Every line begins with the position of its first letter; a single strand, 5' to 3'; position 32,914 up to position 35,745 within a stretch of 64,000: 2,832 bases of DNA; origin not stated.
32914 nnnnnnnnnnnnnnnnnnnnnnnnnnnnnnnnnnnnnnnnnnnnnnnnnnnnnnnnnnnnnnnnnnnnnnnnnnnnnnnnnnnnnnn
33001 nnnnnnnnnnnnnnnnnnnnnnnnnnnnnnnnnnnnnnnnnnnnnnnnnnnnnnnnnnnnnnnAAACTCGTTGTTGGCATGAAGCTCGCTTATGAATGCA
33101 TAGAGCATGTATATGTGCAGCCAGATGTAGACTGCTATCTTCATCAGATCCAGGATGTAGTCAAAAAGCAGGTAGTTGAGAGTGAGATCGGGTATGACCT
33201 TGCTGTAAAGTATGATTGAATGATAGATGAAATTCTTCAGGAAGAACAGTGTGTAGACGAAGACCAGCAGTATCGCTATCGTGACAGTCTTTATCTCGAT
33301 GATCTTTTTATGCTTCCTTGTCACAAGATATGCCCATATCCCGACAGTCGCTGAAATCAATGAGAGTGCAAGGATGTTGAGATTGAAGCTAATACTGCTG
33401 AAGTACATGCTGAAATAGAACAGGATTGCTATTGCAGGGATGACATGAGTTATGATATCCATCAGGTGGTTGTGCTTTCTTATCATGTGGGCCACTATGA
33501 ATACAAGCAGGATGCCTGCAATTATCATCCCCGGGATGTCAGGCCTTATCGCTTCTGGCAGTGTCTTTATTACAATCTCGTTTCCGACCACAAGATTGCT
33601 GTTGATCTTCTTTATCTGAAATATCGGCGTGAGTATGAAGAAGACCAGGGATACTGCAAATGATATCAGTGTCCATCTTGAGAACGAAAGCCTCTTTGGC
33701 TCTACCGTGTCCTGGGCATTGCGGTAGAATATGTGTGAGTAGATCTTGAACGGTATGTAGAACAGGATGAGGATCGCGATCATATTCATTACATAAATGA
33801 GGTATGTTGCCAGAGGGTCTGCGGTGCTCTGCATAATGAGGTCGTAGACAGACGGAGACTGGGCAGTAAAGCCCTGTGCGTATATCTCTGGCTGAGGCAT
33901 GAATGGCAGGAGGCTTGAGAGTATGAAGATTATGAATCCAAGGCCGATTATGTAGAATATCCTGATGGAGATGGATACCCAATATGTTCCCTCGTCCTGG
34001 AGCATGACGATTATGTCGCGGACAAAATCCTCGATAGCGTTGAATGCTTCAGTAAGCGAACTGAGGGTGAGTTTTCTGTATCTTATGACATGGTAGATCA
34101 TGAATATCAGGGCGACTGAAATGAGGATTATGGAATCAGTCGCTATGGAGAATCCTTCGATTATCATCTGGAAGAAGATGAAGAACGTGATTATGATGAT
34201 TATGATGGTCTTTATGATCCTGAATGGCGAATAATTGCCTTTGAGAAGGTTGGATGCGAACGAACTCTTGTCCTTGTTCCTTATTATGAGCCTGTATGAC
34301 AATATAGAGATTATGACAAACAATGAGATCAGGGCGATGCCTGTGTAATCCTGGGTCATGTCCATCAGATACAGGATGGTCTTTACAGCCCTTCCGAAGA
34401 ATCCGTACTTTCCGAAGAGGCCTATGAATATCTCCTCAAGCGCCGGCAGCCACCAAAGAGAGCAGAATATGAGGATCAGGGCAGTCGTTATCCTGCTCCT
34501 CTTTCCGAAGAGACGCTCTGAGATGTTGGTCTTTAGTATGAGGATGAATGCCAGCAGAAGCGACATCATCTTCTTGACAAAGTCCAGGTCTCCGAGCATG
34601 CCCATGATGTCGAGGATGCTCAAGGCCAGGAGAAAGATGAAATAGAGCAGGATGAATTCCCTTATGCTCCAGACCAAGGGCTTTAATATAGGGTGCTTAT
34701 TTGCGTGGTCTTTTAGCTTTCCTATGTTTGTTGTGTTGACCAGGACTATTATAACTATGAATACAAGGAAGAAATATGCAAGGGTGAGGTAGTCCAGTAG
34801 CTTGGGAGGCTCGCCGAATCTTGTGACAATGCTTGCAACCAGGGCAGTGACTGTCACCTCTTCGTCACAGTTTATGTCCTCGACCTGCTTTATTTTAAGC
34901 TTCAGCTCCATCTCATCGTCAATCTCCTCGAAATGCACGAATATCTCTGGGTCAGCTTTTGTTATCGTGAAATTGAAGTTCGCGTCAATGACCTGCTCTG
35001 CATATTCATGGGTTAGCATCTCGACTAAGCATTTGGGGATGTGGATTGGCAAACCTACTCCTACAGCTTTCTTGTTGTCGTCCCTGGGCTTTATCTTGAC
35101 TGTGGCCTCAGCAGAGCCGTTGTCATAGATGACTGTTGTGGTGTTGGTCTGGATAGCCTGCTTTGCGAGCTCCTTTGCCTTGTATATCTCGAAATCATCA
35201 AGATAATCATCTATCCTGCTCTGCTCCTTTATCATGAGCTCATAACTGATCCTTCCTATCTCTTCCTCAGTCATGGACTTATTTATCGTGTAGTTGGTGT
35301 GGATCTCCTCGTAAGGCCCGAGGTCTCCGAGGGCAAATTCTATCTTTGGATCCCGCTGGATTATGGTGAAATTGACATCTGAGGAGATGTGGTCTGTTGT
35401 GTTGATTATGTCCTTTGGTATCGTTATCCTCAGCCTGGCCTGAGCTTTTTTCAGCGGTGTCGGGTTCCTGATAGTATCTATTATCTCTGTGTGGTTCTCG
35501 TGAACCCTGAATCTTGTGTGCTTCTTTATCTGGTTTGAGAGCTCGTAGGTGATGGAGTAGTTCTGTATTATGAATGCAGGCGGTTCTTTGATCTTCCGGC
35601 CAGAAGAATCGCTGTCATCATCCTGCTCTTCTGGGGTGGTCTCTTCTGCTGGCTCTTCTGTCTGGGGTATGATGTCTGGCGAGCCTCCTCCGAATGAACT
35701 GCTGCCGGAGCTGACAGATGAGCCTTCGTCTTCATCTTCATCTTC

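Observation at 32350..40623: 2757-aa protein combining FG-GAP beta-propeller repeats with a ~20-helix membrane domain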

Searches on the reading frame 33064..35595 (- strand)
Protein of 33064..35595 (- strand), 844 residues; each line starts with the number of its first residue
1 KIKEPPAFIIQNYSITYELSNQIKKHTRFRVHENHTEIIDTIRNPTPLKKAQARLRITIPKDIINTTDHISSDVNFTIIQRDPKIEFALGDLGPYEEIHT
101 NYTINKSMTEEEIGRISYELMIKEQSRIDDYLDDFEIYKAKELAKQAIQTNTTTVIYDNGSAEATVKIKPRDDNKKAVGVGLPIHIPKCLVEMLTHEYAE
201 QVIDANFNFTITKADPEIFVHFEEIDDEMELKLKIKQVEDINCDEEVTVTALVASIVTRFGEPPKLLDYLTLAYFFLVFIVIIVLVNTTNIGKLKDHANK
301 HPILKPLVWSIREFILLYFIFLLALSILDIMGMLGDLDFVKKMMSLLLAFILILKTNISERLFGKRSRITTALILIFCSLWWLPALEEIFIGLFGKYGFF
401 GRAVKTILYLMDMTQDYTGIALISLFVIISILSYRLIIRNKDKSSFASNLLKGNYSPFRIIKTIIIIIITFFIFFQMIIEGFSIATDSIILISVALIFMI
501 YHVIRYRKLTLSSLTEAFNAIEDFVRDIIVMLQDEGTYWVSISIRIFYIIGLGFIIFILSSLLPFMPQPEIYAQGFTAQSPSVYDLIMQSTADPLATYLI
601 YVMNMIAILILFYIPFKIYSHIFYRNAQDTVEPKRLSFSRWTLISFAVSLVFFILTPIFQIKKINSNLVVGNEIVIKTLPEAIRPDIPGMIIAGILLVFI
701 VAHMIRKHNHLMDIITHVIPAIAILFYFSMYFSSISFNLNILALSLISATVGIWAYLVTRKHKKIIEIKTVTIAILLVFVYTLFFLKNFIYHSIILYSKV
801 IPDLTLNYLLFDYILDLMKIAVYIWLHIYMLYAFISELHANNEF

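Call 75: predict_structure(alignment_id=A3)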
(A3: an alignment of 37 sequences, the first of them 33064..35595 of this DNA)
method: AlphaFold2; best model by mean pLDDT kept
length: 844 residues; sequences in the alignment: 37
mean_pLDDT: 71.5   pTM: 0.55
mean pLDDT of the five models: 71.5, 70.3, 70.1, 67.5, 65.4
residues with pLDDT >= 90: 27; 70-90: 475; 50-70: 282; < 50: 60
segments of 3 or more residues with pLDDT < 50: 1-8, 484-486, 737-763, 765-767, 833-844
pLDDT, mean of each block of 10 residues (from residue 1): 44 57 77 88 78 89 87 88 88 82 89 86 74 75 80 86 87 72 85 69 75 73 79 84 83 63 69 77 69 69 80 81 82 74 79 79 80 81 69 58 66 68 76 72 68 69 71 62 55 67 70 69 74 72 68 68 64 54 77 81 88 77 66 71 87 86 63 73 71 88 77 71 71 56 42 42 47 54 60 57 51 61 60 44 36
secondary structure, 60 per line:
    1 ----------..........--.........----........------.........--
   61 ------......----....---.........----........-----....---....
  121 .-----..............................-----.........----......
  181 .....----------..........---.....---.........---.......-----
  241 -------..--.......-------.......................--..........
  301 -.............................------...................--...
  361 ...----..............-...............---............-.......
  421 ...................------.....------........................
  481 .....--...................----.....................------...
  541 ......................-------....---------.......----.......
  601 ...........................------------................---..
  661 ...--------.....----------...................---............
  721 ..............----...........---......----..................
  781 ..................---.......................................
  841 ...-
elements in order (helices of 4 or more, strands of 3 or more residues): E11-20 E23-31 E36-43 E50-58 E70-72 E77-80 E84-92 E97-104 H110-113 E117-121 H127-147 E148-156 E162-170 E175-185 H196-202 E203-205 E209-213 E217-225 E229-235 E252-258 H266-288 H291-300 H302-330 H337-355 H358-363 H368-381 H383-397 H401-412 H414-439 H446-450 H457-485 H488-506 H511-531 H538-562 H570-573 H583-589 H594-627 H640-655 E659-663 E672-676 H687-705 H709-734 H739-749 H753-758 H763-798 H802-843
